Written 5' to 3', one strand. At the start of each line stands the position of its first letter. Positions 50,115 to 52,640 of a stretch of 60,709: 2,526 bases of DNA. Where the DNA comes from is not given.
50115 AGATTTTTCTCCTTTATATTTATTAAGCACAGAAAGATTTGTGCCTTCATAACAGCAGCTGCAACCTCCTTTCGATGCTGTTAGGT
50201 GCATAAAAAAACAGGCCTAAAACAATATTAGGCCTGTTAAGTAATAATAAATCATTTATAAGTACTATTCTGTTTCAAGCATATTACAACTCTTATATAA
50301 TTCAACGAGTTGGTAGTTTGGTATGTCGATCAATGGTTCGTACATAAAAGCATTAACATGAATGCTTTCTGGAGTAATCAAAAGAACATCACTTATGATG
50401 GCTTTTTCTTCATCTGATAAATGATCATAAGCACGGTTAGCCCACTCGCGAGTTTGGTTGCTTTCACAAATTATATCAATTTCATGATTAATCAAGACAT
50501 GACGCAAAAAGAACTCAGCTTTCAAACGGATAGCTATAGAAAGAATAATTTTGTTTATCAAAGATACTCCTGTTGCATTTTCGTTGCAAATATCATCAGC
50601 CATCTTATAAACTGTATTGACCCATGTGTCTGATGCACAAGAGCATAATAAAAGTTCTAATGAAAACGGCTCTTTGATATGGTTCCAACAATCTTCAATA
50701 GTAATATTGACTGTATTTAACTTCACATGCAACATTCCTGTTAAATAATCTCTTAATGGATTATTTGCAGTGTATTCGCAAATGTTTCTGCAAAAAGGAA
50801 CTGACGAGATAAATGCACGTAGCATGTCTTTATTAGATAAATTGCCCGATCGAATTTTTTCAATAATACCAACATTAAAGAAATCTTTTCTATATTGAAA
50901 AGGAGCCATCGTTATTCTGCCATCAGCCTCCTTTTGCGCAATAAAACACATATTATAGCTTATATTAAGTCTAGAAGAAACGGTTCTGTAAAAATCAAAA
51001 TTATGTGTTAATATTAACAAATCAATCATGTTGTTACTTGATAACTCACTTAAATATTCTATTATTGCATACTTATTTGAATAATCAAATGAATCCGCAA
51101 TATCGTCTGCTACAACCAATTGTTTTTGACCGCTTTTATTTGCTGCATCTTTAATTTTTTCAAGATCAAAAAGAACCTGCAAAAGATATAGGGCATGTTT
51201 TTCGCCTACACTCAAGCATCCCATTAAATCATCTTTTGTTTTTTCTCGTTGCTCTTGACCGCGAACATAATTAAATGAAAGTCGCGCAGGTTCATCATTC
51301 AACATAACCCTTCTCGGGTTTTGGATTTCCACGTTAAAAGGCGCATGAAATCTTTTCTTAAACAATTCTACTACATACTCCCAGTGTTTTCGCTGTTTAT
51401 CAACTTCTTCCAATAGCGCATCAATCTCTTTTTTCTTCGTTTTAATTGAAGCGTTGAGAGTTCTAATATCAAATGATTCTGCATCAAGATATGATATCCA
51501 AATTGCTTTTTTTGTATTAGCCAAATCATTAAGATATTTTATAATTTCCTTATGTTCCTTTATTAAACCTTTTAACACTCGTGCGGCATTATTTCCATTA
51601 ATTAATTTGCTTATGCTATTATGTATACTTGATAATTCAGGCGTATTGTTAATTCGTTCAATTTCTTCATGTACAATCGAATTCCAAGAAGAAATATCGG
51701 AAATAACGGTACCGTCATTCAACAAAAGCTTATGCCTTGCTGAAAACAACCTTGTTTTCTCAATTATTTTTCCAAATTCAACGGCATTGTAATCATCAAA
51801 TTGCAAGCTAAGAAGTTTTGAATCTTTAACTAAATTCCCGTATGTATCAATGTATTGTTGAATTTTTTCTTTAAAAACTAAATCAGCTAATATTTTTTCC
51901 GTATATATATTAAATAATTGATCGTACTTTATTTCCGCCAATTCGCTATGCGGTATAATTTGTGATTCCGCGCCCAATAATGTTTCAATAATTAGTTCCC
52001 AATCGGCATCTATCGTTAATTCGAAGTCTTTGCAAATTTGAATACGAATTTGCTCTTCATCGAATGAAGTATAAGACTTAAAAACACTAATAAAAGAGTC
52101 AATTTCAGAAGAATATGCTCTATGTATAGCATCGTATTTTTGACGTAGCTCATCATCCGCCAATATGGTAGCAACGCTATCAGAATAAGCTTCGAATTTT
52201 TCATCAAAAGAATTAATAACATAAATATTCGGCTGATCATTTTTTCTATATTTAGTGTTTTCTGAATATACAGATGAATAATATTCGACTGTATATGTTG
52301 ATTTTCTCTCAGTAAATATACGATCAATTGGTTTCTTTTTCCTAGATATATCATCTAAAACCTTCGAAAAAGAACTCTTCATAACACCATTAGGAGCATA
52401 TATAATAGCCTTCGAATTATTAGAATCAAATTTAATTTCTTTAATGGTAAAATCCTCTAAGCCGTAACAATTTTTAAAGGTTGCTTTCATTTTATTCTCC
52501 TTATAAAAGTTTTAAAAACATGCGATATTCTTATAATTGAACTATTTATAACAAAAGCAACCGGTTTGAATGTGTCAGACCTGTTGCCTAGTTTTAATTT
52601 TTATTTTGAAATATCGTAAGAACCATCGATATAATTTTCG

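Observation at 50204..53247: Self-contained two-gene cassette: small 4-TM protein plus 741-aa coiled-coil AAA_13/RloC-like ATPase; candidate uncharacterised defence module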

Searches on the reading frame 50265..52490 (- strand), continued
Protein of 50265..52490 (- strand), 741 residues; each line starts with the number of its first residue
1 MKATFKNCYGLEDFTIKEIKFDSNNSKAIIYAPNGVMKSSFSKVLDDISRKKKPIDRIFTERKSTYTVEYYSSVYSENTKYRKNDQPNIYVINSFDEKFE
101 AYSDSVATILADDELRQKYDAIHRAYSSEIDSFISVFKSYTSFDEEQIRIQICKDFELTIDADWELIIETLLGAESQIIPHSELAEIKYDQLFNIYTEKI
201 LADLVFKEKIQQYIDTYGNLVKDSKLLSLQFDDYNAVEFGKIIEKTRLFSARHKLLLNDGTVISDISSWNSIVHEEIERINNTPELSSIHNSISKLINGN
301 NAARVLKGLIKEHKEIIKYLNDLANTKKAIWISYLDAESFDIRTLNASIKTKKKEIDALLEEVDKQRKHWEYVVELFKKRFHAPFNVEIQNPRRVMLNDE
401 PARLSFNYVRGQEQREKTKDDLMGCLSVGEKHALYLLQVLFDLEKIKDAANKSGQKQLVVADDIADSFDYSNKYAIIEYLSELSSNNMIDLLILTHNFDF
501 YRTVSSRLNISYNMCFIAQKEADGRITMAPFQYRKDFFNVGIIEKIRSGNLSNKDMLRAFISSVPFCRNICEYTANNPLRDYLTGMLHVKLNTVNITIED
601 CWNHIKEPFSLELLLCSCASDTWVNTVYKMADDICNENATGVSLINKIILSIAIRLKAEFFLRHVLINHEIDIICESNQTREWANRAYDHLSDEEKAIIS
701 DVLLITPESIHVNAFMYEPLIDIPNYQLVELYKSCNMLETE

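Call 77: find_encoding_contigs(protein=P0013, flank=5000, max_places=2)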
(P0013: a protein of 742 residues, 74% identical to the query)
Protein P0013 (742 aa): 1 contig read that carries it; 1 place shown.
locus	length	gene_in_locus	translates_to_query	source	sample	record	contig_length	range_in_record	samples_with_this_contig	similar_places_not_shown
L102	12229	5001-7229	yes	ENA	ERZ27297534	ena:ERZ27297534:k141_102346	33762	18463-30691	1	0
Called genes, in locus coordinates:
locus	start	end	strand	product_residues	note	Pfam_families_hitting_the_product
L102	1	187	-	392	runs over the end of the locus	-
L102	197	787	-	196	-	-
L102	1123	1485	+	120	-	-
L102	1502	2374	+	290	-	-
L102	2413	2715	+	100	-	-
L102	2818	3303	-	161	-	-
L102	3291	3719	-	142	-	-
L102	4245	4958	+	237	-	PF01381:HTH_3, PF12844:HTH_19 (weak), PF13560:HTH_31 (weak), PF00717:Peptidase_S24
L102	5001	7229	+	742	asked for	-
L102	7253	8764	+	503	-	PF00239:Resolvase, PF07508:Recombinase, PF13408:Zn_ribbon_recom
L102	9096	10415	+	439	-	PF02056:Glyco_hydro_4, PF11975:Glyco_hydro_4C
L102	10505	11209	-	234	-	PF00702:Hydrolase, PF13419:HAD_2, PF13242:Hydrolase_like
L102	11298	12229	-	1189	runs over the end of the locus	PF01855:POR_N, PF17147:PFOR_II, PF01558:POR, PF10371:EKR, PF00037:Fer4 (weak), PF12838:Fer4_7, PF13183:Fer4_8 (weak), PF02775:TPP_enzyme_C, +3 more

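Call 78: find_encoding_contigs(protein=P0021, flank=5000, max_places=2)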
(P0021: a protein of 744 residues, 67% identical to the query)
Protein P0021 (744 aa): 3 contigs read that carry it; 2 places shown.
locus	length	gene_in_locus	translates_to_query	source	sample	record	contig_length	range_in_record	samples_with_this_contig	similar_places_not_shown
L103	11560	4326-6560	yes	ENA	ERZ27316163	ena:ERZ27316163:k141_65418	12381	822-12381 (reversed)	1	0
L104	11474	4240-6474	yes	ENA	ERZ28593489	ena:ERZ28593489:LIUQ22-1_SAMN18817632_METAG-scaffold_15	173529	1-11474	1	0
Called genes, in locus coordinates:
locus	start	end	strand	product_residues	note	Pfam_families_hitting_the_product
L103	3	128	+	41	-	?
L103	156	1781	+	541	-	PF13306:LRR_5 (weak)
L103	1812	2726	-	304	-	PF02588:YitT_membrane, PF10035:DUF2179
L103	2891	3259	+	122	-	PF01475:FUR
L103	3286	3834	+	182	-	PF21349:RUBY_RBDX, PF02915:Rubrerythrin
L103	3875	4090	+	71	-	-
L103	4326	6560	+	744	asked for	PF13166:AAA_13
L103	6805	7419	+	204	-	PF00300:His_Phos_1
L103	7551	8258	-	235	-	PF00239:Resolvase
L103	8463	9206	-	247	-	-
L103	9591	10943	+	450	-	-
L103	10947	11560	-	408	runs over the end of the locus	PF14659:Phage_int_SAM_3 (weak), PF00589:Phage_integrase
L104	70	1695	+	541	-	PF13306:LRR_5 (weak)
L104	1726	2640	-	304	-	PF02588:YitT_membrane, PF10035:DUF2179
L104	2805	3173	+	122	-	PF01475:FUR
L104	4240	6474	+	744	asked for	PF13166:AAA_13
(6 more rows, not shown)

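Call 79: find_encoding_contigs(protein=P0025, flank=5000, max_places=2)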
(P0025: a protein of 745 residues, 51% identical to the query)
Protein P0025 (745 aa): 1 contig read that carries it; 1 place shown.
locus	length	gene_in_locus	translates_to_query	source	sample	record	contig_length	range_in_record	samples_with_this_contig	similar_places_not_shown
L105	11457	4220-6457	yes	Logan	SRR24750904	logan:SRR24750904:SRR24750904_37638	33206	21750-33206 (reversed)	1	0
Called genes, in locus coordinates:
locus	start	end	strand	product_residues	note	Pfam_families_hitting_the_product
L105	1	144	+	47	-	?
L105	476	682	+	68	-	PF13443:HTH_26, PF01381:HTH_3 (weak)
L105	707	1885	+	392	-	PF00145:DNA_methylase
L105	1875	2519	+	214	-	PF09517:RE_Eco29kI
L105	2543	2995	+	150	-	PF03852:Vsr, PF18741:MTES_1575 (faint)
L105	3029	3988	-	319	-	PF13408:Zn_ribbon_recom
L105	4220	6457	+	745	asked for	-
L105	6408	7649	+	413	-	-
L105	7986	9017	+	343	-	PF00356:LacI, PF00532:Peripla_BP_1, PF13377:Peripla_BP_3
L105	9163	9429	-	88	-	-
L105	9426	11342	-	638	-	PF02730:AFOR_N, PF01314:AFOR_C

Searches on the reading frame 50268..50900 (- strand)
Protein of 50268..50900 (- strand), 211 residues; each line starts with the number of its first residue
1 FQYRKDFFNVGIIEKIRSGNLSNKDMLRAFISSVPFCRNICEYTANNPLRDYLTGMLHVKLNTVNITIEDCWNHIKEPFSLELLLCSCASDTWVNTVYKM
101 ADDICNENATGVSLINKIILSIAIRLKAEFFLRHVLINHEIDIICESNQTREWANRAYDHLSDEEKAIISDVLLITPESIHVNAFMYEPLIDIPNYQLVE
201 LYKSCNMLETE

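Call 42: search_solved_structures(query=A2, max_evalue=10, show_alignments=2)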
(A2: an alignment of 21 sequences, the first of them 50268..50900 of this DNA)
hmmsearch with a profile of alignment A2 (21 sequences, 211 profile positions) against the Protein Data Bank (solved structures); distinct sequences matched with E-value up to 10: 2.
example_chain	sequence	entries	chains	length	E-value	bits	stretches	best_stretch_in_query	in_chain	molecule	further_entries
3j92_w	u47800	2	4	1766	0.032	17.3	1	74-174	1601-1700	Listerin | E3 ubiquitin-protein ligase listerin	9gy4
2hze_A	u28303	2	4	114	0.97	12.5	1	13-76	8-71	Glutaredoxin-1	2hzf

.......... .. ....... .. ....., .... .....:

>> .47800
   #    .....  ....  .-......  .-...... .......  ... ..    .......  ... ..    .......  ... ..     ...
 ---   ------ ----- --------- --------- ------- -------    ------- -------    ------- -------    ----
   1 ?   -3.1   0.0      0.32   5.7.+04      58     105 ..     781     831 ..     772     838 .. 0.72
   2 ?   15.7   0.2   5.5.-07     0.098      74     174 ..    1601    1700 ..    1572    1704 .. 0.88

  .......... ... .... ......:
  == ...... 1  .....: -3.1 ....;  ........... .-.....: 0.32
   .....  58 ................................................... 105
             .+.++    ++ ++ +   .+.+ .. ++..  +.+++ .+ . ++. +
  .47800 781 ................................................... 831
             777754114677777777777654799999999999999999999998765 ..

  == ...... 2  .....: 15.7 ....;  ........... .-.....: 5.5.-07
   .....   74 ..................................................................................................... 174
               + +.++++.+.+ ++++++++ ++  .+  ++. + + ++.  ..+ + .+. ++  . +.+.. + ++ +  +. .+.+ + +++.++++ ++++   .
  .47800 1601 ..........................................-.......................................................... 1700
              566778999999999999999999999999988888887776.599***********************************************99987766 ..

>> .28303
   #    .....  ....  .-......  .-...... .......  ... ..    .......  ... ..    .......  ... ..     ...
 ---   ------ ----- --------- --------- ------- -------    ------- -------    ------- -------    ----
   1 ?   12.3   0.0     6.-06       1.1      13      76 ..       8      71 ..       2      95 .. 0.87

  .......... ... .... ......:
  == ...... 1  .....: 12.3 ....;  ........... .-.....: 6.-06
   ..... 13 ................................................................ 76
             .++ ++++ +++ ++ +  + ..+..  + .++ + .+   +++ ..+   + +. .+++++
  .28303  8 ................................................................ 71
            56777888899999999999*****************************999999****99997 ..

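Call 43: search_protein_families(library=pfam, alignment_id=A2, max_evalue=1)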
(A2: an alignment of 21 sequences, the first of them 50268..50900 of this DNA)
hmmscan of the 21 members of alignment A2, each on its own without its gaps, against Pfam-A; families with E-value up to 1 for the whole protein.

A. member 1, window:50268-50900:- (211 aa): 1 family
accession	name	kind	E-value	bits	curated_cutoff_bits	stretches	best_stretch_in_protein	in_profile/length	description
PF21448.3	DNMK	-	0.012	15.6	27.1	1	20-100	72-149/232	Deoxynucleotide monophosphate kinase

B. families by the number of members that match (of 21 scanned): 17 families
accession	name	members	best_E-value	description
PF23009.1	UBC_like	10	0.00047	Ubiquitin conjugating domain-like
PF18128.7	HydF_dimer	2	0.00035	Hydrogen maturase F dimerization domain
PF21448.3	DNMK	1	0.012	Deoxynucleotide monophosphate kinase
PF07299.16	EF-G-binding_N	1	0.022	Elongation factor G-binding protein, N-terminal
PF17175.10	MOLO1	1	0.025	Modulator of levamisole receptor-1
PF21468.3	Tor_FN3_2nd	1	0.045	Tyrosine-protein kinase receptor torso, second FN3 domain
PF15384.11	PAXX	1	0.049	PAXX, PAralog of XRCC4 and XLF, also called C9orf142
PF25477.1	RESC1_2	1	0.052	RESC1/2 CYTH-like domain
PF21684.2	PipB2_N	1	0.08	Secreted effector protein PipB2, N-terminal domain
PF05089.18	NAGLU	1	0.084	Alpha-N-acetylglucosaminidase (NAGLU) tim-barrel domain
PF08792.16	A2L_zn_ribbon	1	0.087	A2L zinc ribbon domain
PF10366.15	Vps39_1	1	0.095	Vacuolar sorting protein 39 domain 1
PF07904.18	Eaf7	1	0.12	Chromatin modification-related protein EAF7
PF06935.16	DUF1284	1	0.12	Protein of unknown function (DUF1284)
PF23398.1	FAZ1_cons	1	0.13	FAZ1, conserved domain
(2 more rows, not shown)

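Call 47: predict_structure(alignment_id=A2)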
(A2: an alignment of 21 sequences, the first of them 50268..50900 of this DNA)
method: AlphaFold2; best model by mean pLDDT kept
length: 211 residues; sequences in the alignment: 21
mean_pLDDT: 86.2   pTM: 0.87
mean pLDDT of the five models: 86.2, 86.0, 86.0, 85.7, 85.0
residues with pLDDT >= 90: 130; 70-90: 50; 50-70: 18; < 50: 13
segments of 3 or more residues with pLDDT < 50: 1-4, 180-186
pLDDT, mean of each block of 10 residues (from residue 1): 56 87 92 88 88 90 92 94 96 97 85 84 94 96 89 96 96 75 50 85 86 36
secondary structure, 60 per line:
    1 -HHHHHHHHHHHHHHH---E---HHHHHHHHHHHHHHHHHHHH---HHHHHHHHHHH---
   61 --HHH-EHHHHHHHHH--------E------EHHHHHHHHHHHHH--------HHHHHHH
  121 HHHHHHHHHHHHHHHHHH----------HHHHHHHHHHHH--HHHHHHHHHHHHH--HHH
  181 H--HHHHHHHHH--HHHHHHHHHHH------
elements in order: H2-16 H24-43 H47-57 H68-76 H93-105 H114-138 H149-160 H163-175 H178-181 H184-192 H195-205

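Call 49: fold_search(model_id=the predicted structure, library=pdb)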
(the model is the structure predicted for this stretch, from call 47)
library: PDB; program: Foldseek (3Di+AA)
matches with E <= 10: 159; with E <= 0.001: 0
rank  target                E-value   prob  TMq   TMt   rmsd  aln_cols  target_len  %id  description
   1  8e0l_C                8.8e-01  0.16  0.24  0.29  13.7       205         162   13  Homotrimeric variant of tcTRP9, BGL06 (released 2023-04-12)
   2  8e0l_A                9.7e-01  0.14  0.23  0.27  14.5       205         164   13  Homotrimeric variant of tcTRP9, BGL06 (released 2023-04-12)
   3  3f3f_D                1.3e+00  0.07  0.18  0.10  19.2       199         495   11  Crystal structure of the nucleoporin pair Nup85-Seh1, space group P21 (released 2009-04-07)
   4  7tbm_U1               1.8e+00  0.05  0.17  0.11  19.5       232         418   13  Composite structure of the dilated human nuclear pore complex (NPC) generated with a 37A in situ cryo-ET map of CD4+  (released 2022-06-15)
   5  6rsq_B                2.0e+00  0.10  0.21  0.23  12.1       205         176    8  Helical folded domain of mouse CAP1 (released 2019-11-27)
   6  8whh_B                2.0e+00  0.08  0.20  0.19  15.8       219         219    8  Crystal structure of Se-Met derivative CLASP2 in complex with CLIP170 (released 2024-08-28)
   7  3f3f_H                2.0e+00  0.07  0.16  0.09  18.4       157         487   12  Crystal structure of the nucleoporin pair Nup85-Seh1, space group P21 (released 2009-04-07)
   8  8whj                  2.1e+00  0.06  0.19  0.17  13.8       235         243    8  Crystal structure of CLASP2 TOG4 fused with LL5beta (released 2024-08-28)
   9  3f3f_G                2.1e+00  0.05  0.19  0.11  18.4       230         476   12  Crystal structure of the nucleoporin pair Nup85-Seh1, space group P21 (released 2009-04-07)
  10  5ywm                  2.1e+00  0.04  0.13  0.10  15.3       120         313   12  Crystal structure of CK2a2 form-1 (released 2018-12-05)
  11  9hcn                  2.2e+00  0.06  0.19  0.19  16.2       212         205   11  Crystal structure of human TRF1 TRFH domain in complex with compound 46 (released 2025-11-19)
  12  1wov_B                2.5e+00  0.04  0.17  0.16  18.6       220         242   11  Crystal structure of heme oxygenase-2 from Synechocystis sp. PCC 6803 in complex with heme (released 2005-03-22)
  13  2axz_B                2.6e+00  0.06  0.20  0.15  14.6       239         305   12  Crystal structure of PrgX/cCF10 complex (released 2005-12-06)
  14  6m6u_H                2.7e+00  0.33  0.31  0.44   5.9       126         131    6  Crystal structure the toxin-antitoxin MntA-HpeT mutant-D39ED41E (released 2020-09-30)
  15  8e12_A                2.7e+00  0.12  0.24  0.28  11.7       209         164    9  Homotrimeric variant of tcTRP9, BGL14 (released 2023-04-12)
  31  1ylm_A                3.8e+00  0.16  0.27  0.35   7.0       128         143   13  Structure of Cytosolic Protein of Unknown Function YutE from Bacillus subtilis (released 2005-03-01)
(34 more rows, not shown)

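Call 58: search_protein_representatives(alignment_id=A2)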
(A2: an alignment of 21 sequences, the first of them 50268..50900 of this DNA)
Query: 21 sequences, 211 profile positions. Proteins with E-value up to 0.001 (for the whole library): 1155; up to 1e-10: 912; up to 1e-30: 374. The best 150 are listed.
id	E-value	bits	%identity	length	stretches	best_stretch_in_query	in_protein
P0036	8.2e-87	306.8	-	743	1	1-208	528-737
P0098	5.9e-80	284.4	-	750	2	1-208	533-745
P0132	2.3e-76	272.6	-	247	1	1-207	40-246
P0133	1.9e-75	269.7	-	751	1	1-207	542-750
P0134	5.9e-72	258.3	-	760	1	1-209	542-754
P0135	1.7e-71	256.8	-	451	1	1-208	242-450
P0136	8.4e-71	254.5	-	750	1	1-208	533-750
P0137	4.6e-69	248.8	-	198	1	13-207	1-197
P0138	4.9e-69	248.7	-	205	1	16-209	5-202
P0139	1.6e-68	247.1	-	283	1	1-208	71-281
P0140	7.4e-66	238.4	-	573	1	1-208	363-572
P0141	1.1e-65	237.7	-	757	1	2-208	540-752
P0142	2.1e-63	230.3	-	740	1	1-209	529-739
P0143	3.8e-61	223.0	-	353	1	1-208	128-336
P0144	1.1e-58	215.0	-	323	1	1-209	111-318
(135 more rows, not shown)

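Call 62: fold_search(model_id=the predicted structure, library=viral)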
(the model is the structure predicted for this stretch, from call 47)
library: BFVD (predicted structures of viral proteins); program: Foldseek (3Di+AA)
matches with E <= 10: 136; with E <= 0.001: 0
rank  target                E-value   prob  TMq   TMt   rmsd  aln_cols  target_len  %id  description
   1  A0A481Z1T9            5.1e-01  0.07  0.15  0.11  19.4       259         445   12  Ankyrin repeat protein [Pithovirus LCPAC001]
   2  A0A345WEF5            1.4e+00  0.08  0.21  0.16  16.7       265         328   12  Uncharacterized protein [Acipenser iridovirus-European]
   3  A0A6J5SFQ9            2.1e+00  0.13  0.20  0.28   9.8       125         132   14  Uncharacterized protein [uncultured Caudovirales phage]
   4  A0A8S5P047            2.2e+00  0.08  0.17  0.21  15.5       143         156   10  Uncharacterized protein [Myoviridae sp. ctLnO19]
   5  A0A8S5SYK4            2.3e+00  0.07  0.19  0.13  13.8       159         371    9  Chromosome partitioning protein [Podoviridae sp. ctxqo3]
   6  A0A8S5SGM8            2.3e+00  0.04  0.16  0.08  18.6       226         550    9  Minor capsid protein [Myoviridae sp. ctBbR2]
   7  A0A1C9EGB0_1          2.4e+00  0.06  0.20  0.07  18.4       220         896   12  Viral structural protein [Acidianus two-tailed phage variant 1]
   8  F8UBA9                2.5e+00  0.03  0.14  0.13  21.6       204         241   10  (no name in the UniProt tables at hand)
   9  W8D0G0                2.6e+00  0.04  0.18  0.19  20.1       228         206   14  Uncharacterized protein [Erwinia phage PhiEaH1]
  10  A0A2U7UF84            2.6e+00  0.04  0.18  0.15  16.7       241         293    8  Uncharacterized protein [Pandoravirus macleodensis]
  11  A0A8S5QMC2            2.6e+00  0.03  0.18  0.14  15.6       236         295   14  Uncharacterized protein [CrAss-like virus sp. ctYsL76]
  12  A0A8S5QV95            2.6e+00  0.03  0.15  0.12  16.0       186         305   11  ParB-like protein [Siphoviridae sp. ct5co22]
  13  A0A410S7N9            2.9e+00  0.12  0.23  0.31   8.7       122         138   13  Uncharacterized protein [Spodoptera exempta nucleopolyhedrovirus]
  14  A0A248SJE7            2.9e+00  0.04  0.18  0.20  16.6       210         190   14  (no name in the UniProt tables at hand)
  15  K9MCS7                3.0e+00  0.10  0.20  0.23  12.5       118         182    8  (no name in the UniProt tables at hand)
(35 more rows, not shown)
